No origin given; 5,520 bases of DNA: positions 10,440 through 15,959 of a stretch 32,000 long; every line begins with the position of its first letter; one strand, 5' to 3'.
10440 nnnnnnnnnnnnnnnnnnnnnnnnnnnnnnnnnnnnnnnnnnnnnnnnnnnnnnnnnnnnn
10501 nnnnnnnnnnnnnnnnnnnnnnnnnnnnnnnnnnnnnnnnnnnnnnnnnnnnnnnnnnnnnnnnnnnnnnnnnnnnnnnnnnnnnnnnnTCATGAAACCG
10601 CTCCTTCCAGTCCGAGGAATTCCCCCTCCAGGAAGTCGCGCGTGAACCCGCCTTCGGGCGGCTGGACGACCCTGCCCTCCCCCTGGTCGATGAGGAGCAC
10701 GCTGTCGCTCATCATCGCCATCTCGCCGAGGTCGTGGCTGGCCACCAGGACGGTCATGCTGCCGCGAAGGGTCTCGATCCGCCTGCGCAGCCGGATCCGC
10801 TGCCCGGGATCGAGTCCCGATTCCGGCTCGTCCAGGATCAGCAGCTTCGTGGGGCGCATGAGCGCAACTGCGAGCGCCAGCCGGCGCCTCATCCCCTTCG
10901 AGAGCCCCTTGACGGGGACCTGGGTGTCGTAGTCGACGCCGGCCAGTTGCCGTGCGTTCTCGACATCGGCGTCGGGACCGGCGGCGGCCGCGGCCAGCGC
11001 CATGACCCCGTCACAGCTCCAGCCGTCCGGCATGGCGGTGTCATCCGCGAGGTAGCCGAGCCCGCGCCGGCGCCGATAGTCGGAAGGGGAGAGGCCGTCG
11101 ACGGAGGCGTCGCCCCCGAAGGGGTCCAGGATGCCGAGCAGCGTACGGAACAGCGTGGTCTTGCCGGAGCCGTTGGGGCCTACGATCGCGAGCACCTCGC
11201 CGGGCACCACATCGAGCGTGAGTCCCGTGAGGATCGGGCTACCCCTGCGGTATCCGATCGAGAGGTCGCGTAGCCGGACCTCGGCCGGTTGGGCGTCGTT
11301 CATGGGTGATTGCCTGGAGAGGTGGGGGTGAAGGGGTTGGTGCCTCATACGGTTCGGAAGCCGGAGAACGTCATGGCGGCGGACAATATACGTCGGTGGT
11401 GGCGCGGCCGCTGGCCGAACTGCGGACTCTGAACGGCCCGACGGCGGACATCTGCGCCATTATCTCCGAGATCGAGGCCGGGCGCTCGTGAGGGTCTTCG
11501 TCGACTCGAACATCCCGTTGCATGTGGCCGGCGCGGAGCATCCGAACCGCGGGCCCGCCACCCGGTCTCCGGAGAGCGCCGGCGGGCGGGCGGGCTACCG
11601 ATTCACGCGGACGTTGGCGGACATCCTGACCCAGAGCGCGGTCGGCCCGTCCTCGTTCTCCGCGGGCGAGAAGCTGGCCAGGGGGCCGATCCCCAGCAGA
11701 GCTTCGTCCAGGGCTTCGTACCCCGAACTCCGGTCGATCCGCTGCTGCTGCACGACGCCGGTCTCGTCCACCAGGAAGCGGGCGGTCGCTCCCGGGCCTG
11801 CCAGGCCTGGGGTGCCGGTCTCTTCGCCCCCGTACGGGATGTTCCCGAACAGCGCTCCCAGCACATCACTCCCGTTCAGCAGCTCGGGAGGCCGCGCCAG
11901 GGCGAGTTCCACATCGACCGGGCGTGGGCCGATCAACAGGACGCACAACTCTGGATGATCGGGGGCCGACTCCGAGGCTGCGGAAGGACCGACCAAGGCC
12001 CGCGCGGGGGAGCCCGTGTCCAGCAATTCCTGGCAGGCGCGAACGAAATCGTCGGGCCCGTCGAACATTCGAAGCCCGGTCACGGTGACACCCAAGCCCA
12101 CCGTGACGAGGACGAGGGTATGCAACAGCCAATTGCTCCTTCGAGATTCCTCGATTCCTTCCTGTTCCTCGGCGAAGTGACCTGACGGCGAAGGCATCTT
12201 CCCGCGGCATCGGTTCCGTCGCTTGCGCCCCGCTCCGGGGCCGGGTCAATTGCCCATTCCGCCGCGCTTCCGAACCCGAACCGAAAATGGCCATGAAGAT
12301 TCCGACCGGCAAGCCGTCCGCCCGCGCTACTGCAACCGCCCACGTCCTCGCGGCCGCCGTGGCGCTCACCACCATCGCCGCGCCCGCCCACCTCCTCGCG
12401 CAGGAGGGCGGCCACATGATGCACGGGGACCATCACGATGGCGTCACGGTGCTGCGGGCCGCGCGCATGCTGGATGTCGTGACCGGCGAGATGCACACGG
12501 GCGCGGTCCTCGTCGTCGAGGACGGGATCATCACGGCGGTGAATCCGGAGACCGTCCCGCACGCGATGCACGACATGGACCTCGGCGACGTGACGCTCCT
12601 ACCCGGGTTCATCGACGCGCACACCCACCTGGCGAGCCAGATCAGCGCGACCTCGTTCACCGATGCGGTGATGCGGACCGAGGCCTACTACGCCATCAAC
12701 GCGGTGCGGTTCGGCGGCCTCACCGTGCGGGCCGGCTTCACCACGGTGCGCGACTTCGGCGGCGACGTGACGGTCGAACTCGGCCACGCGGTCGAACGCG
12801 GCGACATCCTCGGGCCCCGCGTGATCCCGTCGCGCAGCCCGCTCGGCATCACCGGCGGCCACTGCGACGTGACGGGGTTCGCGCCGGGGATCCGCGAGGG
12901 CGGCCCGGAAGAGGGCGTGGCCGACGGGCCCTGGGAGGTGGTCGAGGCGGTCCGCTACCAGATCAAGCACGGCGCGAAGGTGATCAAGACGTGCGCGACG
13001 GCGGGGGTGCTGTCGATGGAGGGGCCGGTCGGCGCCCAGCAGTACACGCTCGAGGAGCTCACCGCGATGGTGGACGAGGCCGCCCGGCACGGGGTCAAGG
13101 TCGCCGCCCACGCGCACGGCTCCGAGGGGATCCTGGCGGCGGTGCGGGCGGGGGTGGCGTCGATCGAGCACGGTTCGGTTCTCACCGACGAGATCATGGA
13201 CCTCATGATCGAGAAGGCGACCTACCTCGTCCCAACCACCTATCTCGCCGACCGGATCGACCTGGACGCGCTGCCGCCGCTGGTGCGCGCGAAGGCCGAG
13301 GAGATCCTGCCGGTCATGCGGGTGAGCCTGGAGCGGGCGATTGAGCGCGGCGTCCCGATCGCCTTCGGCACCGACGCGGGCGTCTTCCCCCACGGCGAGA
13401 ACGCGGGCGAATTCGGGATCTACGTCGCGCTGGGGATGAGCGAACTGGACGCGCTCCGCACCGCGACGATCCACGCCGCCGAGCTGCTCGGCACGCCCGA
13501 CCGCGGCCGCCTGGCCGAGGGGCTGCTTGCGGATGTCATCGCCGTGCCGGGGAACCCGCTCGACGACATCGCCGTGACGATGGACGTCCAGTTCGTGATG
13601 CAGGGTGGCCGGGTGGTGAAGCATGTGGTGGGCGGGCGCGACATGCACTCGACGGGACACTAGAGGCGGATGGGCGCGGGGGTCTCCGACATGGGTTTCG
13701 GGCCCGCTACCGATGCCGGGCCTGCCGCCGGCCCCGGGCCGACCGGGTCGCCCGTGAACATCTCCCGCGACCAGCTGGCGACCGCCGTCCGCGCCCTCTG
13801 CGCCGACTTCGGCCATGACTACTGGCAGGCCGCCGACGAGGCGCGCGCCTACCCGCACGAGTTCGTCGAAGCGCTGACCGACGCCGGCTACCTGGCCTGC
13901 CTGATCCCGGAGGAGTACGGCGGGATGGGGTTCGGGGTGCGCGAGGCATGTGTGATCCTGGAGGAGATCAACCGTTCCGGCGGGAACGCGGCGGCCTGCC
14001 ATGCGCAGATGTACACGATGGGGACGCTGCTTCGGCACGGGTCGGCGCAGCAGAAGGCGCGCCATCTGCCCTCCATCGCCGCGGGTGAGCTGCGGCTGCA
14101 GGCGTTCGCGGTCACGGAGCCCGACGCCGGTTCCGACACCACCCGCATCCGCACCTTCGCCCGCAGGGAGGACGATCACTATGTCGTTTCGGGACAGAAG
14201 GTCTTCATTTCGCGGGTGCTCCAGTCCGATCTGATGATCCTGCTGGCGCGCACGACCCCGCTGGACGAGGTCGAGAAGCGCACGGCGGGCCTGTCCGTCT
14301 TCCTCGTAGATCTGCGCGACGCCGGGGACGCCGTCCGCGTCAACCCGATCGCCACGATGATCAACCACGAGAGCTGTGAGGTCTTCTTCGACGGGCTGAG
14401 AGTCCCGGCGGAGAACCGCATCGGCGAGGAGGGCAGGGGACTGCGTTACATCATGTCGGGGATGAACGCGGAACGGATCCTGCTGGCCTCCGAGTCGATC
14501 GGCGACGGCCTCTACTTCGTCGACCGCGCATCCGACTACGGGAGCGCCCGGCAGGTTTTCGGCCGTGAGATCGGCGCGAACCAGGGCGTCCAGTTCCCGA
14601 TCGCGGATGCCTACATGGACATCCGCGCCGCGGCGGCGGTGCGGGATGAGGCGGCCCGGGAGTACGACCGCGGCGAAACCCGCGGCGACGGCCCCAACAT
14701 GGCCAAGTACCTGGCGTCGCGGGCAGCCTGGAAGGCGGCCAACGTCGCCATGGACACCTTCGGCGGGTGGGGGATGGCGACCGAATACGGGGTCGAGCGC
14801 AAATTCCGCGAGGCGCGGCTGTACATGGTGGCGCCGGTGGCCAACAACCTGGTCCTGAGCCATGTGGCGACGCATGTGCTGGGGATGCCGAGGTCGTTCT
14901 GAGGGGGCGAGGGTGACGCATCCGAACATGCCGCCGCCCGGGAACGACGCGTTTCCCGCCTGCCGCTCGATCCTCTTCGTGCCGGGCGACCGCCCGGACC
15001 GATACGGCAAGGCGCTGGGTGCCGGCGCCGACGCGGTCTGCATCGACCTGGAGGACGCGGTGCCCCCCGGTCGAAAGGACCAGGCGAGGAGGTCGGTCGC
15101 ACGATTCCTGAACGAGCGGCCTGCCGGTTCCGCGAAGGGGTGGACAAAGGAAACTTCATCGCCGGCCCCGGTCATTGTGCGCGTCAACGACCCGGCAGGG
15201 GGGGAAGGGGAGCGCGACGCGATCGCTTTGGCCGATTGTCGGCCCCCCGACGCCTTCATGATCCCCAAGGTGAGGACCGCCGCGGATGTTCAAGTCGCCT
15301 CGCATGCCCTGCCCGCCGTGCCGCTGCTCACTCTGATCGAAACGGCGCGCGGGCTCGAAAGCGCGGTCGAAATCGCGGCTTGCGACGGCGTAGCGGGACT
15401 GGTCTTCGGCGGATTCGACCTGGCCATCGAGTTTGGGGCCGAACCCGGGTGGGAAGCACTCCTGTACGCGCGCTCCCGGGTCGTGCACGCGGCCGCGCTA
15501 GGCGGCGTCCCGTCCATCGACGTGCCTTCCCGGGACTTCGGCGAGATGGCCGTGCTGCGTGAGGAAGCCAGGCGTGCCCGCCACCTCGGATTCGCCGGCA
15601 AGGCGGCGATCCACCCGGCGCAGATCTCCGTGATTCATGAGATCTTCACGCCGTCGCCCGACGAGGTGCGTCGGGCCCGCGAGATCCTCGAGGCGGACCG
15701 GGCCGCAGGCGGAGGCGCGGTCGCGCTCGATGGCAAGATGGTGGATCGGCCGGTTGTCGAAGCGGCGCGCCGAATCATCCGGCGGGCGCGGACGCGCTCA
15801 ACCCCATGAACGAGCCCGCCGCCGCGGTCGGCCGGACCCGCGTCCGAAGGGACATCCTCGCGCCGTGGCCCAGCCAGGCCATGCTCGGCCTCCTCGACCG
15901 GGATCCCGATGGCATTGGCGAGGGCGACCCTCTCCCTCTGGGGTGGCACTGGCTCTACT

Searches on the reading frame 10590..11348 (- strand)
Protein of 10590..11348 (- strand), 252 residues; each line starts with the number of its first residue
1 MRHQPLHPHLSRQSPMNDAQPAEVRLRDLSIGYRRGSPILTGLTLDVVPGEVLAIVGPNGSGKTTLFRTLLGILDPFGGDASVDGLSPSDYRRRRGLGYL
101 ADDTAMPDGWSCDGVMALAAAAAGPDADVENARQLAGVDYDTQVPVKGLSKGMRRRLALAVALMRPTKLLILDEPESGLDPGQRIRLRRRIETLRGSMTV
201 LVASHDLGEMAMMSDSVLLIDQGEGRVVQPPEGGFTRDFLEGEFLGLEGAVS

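Call 4: search_protein_families(library=pfam, proteins=[window:10590-11348:-], max_evalue=0.01)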
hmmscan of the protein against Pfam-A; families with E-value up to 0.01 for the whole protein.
window:10590-11348:- (252 aa): 7 families
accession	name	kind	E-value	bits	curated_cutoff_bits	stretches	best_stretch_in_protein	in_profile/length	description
PF00005.33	ABC_tran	-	1.5e-24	87.5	25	1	40-175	1-135/137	ABC transporter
PF13304.12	AAA_21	-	6.7e-19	69.5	27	2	140-210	229-303/304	AAA domain, putative AbiEii toxin, Type IV TA system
PF02463.25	SMC_N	-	4.7e-09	36.4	40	1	156-216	148-208/220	RecF/RecN/SMC N terminal domain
PF13401.12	AAA_22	-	0.00043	21.1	27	1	52-179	7-96/130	AAA domain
PF13476.12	AAA_23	-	0.00075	20.6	27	1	52-72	21-41/201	AAA domain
PF13555.12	AAA_29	-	0.0036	17.5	27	1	47-74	19-46/61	P-loop containing region of AAA domain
PF13671.12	AAA_33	-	0.0051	17.6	27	0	52-94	1-36/143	AAA domain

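Call 5: search_protein_families(library=ncbifam, proteins=[window:10590-11348:-], max_evalue=0.01)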
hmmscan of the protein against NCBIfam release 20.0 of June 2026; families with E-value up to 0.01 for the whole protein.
window:10590-11348:- (252 aa): 192 families (the best 25 are shown)
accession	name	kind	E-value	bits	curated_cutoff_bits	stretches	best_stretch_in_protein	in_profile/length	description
TIGR01188.1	drrA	subfamily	1.1e-31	110.3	312.45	1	40-224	9-201/302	daunorubicin resistance ABC transporter, ATP-binding protein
TIGR02857.1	CydD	equivalog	3.7e-31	108.7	435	1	10-217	308-527/529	thiol reductant ABC exporter subunit CydD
TIGR02868.1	CydC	equivalog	9.3e-30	103.7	329.05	1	18-207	330-530/530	thiol reductant ABC exporter subunit CydC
TIGR03740.1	galliderm_ABC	subfamily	2.2e-27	96.2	309.75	1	37-224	13-201/223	lantibiotic protection ABC transporter ATP-binding subunit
TIGR01166.1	cbiO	subfamily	3e-26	92.1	211.8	2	123-207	102-187/190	cobalt ABC transporter, ATP-binding protein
TIGR04521.1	ECF_ATPase_2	equivalog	4.6e-26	91.5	330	2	142-236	139-234/279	energy-coupling factor transporter ATPase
TIGR03375.1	type_I_sec_LssB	subfamily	1.3e-25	89.8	693.1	1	23-224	465-678/696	type I secretion system permease/ATPase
TIGR03522.1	GldA_ABC_ATP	equivalog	3e-25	89.3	402.6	1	38-224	16-209/301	gliding motility-associated ABC transporter ATP-binding subunit GldA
TIGR01189.1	ccmA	equivalog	3.6e-25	88.8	131.6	1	34-209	10-190/198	heme ABC exporter ATP-binding protein CcmA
NF010068.0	PRK13548.1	equivalog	7.8e-25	87.4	261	1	34-241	15-237/261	heme ABC transporter ATP-binding protein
TIGR04520.1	ECF_ATPase_1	equivalog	1.4e-24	86.9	315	2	133-233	121-222/269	energy-coupling factor transporter ATPase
NF010157.0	PRK13636.1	equivalog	2.3e-24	86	463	2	126-228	119-221/285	cobalt transporter ATP-binding subunit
TIGR01842.1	type_I_sec_PrtD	subfamily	3.3e-24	85.3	510.15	1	37-224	331-530/544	type I secretion system permease/ATPase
TIGR03258.1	PhnT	equivalog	7.1e-24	84.5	499.15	1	23-229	8-220/359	2-aminoethylphosphonate ABC transport system ATP-binding subunit PhnT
NF007082.0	PRK09536.1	equivalog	2.7e-23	82.7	537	2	126-244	117-236/402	corrinoid ABC transporter ATPase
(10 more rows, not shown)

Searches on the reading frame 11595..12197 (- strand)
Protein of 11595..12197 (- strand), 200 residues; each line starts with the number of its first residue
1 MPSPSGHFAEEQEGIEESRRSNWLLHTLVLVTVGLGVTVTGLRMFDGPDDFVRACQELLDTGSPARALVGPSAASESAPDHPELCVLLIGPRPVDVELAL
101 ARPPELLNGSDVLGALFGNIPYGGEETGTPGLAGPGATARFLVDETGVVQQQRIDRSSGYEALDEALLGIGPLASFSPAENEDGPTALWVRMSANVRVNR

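Call 58: search_protein_families(library=pfam, proteins=[window:11595-12197:-], max_evalue=0.0001)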
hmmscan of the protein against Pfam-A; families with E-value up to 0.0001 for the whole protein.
window:11595-12197:- (200 aa): 1 family
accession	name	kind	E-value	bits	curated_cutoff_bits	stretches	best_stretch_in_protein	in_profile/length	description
PF03544.19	TonB_C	-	4.6e-05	24.2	24.6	1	139-190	20-71/79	Gram-negative bacterial TonB protein C-terminal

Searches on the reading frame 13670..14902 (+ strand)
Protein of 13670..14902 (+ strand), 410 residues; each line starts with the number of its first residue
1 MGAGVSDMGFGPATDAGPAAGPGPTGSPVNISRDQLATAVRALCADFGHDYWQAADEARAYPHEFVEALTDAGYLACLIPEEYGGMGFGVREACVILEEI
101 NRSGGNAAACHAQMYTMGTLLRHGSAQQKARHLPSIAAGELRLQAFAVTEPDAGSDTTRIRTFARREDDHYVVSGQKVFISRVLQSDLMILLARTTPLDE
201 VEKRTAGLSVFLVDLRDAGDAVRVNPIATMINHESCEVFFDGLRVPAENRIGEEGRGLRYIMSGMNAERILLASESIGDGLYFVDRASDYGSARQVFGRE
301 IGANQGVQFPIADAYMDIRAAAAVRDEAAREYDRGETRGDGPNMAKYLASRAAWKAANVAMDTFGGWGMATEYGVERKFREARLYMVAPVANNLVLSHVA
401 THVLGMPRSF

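Call 58: search_protein_families(library=pfam, proteins=[window:13670-14902:+], max_evalue=0.0001)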
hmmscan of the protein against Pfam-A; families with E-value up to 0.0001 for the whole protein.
window:13670-14902:+ (410 aa): 4 families
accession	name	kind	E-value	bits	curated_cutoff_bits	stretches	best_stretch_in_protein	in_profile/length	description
PF00441.29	Acyl-CoA_dh_1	-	1.5e-27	97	22.4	1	255-388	1-134/150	Acyl-CoA dehydrogenase, C-terminal domain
PF02771.21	Acyl-CoA_dh_N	-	1.9e-22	80.2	22.9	1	34-140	5-113/113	Acyl-CoA dehydrogenase, N-terminal domain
PF02770.24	Acyl-CoA_dh_M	-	6.1e-18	65.2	33.3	1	145-241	1-95/97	Acyl-CoA dehydrogenase, middle domain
PF08028.16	Acyl-CoA_dh_2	-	2e-08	35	22.7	1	284-383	15-124/134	Acyl-CoA dehydrogenase, C-terminal domain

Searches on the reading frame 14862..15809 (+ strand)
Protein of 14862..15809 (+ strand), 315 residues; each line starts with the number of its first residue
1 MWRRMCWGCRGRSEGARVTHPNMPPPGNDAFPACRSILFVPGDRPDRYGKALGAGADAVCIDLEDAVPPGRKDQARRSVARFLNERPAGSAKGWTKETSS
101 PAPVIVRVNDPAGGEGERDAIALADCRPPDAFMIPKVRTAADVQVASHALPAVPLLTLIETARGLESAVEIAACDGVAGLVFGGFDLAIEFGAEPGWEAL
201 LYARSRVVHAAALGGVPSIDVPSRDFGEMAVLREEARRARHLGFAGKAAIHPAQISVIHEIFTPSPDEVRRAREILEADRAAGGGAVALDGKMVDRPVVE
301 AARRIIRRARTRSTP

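Call 58: search_protein_families(library=pfam, proteins=[window:14862-15809:+], max_evalue=0.0001)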
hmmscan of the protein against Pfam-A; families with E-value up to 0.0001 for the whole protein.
window:14862-15809:+ (315 aa): 2 families
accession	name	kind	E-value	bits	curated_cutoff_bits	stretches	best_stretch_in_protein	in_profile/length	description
PF03328.21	HpcH_HpaI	-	1.1e-35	123.4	25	1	35-252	1-221/221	HpcH/HpaI aldolase/citrate lyase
PF15617.12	C-C_Bond_Lyase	-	2e-13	50.7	28.4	1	229-310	235-316/320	C-C_Bond_Lyase of the TIM-Barrel fold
